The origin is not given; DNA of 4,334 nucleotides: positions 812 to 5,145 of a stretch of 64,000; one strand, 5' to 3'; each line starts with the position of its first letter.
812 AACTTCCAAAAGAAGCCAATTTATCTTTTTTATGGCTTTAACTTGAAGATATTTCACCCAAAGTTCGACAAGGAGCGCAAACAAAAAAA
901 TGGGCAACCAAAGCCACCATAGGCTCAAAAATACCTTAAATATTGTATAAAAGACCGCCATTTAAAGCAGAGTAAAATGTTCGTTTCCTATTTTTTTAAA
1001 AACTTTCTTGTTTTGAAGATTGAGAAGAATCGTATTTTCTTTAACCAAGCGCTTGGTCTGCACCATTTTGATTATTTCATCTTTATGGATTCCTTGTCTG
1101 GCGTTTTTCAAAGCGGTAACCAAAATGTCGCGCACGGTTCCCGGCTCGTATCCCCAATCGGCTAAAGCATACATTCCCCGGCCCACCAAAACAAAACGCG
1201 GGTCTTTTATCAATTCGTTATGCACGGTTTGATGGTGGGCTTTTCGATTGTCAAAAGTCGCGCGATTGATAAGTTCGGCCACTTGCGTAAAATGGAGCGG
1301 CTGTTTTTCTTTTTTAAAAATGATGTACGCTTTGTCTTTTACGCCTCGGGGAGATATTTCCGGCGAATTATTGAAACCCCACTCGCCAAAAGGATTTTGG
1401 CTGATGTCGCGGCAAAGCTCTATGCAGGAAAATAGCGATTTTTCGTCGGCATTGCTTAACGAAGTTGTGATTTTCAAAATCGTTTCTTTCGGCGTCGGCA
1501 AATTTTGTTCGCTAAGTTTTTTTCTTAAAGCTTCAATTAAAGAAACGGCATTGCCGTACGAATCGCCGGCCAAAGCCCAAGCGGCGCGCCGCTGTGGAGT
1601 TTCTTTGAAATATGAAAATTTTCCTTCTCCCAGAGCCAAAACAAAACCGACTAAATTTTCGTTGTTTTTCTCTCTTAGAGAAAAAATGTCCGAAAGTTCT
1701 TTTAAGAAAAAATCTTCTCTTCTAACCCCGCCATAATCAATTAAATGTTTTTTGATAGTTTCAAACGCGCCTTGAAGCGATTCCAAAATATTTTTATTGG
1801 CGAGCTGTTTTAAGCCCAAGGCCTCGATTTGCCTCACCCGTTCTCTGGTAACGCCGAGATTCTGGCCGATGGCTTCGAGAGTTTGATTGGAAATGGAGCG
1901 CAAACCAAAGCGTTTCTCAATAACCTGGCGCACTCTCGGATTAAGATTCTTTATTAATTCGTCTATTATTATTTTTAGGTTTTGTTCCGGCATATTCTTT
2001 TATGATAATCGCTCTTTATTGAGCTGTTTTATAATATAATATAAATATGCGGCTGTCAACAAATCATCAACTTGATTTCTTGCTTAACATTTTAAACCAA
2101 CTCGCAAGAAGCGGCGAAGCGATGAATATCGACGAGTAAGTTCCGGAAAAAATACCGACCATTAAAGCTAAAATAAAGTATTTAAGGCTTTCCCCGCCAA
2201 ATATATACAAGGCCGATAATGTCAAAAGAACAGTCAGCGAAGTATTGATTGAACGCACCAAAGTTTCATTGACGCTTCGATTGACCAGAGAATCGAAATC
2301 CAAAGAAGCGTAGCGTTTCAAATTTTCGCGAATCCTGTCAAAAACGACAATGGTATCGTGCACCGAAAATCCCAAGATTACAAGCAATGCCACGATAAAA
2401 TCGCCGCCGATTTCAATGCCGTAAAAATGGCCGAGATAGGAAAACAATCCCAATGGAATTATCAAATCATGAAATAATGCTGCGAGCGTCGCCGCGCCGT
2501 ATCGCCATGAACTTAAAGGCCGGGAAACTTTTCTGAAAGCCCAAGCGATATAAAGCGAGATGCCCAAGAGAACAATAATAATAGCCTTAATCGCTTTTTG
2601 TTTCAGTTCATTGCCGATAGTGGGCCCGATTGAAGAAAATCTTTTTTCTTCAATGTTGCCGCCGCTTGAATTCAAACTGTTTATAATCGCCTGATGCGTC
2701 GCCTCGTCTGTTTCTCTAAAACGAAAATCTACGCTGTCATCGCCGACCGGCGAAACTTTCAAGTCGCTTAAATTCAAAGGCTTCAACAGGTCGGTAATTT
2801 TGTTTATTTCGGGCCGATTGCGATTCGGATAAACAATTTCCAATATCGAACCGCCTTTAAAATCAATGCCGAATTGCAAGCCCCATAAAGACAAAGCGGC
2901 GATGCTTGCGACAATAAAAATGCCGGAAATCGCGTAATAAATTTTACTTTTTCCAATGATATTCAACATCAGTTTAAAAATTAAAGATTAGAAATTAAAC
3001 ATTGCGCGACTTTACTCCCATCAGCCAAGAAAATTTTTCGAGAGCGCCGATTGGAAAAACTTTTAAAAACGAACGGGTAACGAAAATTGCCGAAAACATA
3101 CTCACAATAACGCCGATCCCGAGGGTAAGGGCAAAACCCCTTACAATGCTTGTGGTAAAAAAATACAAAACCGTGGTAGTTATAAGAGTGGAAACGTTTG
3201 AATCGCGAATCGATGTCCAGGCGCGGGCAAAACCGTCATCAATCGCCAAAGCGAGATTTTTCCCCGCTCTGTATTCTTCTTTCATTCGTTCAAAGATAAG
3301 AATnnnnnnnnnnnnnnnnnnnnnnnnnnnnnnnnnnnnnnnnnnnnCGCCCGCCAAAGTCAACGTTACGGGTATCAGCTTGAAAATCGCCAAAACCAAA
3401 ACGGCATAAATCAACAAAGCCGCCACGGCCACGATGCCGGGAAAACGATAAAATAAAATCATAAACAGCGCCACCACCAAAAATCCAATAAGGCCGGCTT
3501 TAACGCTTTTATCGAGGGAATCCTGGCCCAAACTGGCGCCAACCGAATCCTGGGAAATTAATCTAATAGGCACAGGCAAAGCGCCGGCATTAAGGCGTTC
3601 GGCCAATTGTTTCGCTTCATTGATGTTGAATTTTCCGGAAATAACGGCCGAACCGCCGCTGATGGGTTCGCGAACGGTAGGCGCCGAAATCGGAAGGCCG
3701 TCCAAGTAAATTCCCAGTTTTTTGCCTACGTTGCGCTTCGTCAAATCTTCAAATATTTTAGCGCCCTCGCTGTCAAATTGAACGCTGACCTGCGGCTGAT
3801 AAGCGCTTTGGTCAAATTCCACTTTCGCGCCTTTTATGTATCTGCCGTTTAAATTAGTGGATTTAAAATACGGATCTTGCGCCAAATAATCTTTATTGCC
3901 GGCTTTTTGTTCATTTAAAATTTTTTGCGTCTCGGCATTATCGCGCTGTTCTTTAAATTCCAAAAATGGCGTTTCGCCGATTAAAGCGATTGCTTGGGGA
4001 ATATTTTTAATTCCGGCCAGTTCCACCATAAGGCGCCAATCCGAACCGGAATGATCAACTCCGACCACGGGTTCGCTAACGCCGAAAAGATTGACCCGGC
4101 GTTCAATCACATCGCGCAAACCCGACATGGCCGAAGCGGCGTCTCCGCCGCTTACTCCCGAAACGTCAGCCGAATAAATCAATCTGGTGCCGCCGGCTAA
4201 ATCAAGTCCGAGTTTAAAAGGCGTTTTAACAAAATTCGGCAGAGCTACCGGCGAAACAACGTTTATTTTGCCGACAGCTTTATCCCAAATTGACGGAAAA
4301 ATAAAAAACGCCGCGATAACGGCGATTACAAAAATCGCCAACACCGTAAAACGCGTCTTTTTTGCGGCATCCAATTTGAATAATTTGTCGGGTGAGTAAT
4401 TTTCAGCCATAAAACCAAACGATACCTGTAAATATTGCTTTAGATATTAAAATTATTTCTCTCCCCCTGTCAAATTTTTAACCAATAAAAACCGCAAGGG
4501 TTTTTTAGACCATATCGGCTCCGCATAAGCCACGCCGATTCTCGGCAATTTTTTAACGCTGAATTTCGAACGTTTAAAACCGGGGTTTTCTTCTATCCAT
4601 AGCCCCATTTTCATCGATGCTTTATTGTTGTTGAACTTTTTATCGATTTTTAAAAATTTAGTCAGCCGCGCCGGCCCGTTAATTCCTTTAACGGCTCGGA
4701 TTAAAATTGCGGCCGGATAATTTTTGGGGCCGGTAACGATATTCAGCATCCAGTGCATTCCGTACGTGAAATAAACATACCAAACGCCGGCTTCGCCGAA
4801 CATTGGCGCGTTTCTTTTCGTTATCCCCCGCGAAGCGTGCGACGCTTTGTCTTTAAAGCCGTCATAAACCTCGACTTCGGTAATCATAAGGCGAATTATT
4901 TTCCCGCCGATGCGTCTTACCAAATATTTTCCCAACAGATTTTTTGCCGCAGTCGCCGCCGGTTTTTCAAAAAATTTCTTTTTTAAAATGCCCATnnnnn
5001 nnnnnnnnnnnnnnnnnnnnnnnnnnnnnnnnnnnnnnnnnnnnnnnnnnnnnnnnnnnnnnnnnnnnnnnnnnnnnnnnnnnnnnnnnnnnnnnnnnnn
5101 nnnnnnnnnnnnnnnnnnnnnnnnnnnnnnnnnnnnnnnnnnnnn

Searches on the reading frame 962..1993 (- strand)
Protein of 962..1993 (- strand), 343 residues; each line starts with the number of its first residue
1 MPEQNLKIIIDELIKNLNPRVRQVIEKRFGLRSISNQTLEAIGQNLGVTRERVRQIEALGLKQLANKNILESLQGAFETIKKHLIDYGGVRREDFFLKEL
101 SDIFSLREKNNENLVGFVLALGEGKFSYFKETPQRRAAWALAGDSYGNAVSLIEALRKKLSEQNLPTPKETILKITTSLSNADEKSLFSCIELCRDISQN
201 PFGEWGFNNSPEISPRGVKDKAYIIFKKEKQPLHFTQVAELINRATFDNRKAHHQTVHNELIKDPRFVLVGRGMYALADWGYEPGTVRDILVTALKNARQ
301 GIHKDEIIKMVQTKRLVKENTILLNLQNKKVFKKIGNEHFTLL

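Call 73: search_protein_families(library=pfam, proteins=[window:962-1993:-], max_evalue=0.001)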
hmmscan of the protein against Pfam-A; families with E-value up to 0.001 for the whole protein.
window:962-1993:- (343 aa): 2 families
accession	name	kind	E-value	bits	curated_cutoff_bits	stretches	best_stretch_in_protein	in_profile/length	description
PF04545.22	Sigma70_r4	-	1.4e-13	50.5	24.1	1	14-64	2-48/50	Sigma-70, region 4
PF05066.19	HARE-HTH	-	3.2e-08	34.3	25.9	1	218-280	3-71/71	HB1, ASXL, restriction endonuclease HTH domain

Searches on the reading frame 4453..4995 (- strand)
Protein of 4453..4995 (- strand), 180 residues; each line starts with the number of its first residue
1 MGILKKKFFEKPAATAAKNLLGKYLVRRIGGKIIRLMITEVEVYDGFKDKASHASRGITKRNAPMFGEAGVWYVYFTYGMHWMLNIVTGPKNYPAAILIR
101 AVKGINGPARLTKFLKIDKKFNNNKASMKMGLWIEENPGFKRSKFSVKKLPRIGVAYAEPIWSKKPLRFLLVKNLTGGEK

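Call 3: search_protein_families(library=pfam, proteins=[window:4453-4995:-], max_evalue=1)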
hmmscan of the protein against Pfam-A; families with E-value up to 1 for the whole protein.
window:4453-4995:- (180 aa): 2 families
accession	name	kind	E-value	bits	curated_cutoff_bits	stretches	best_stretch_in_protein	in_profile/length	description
PF02245.21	Pur_DNA_glyco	-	4.6e-48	163.4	27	2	7-103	1-95/181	Methylpurine-DNA glycosylase (MPG)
PF23233.1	HAT_Syf1_CNRKL1_N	-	0.24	11.6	27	1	89-164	30-107/161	Pre-mRNA-splicing factor Syf1/CNRKL1 N-terminal HAT repeat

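Call 4: search_protein_families(library=ncbifam, proteins=[window:4453-4995:-], max_evalue=1)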
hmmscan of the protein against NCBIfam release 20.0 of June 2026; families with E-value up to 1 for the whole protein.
window:4453-4995:- (180 aa): 6 families
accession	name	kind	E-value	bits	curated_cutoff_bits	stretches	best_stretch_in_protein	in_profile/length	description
TIGR00567.1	3mg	subfamily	1.5e-42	145.4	116.35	2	4-103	1-102/192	DNA-3-methyladenine glycosylase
NF002003.0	PRK00802.1-3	equivalog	2.5e-37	128.3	182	2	4-107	7-106/203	DNA-3-methyladenine glycosylase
NF002004.0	PRK00802.1-4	equivalog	4.5e-36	124.1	211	1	3-158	6-160/182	DNA-3-methyladenine glycosylase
NF002001.0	PRK00802.1-1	equivalog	4.6e-36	124.3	272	2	4-106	3-106/202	DNA-3-methyladenine glycosylase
NF002002.0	PRK00802.1-2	equivalog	5.3e-25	88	249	2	3-103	5-105/197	DNA-3-methyladenine glycosylase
NF002005.0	PRK00802.1-5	equivalog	8.4e-15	55.1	229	1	3-107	8-108/230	DNA-3-methyladenine glycosylase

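Call 5: search_protein_families(library=padloc, proteins=[window:4453-4995:-], max_evalue=1)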
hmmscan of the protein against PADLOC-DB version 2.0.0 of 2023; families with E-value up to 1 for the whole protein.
window:4453-4995:- (180 aa): 0 families
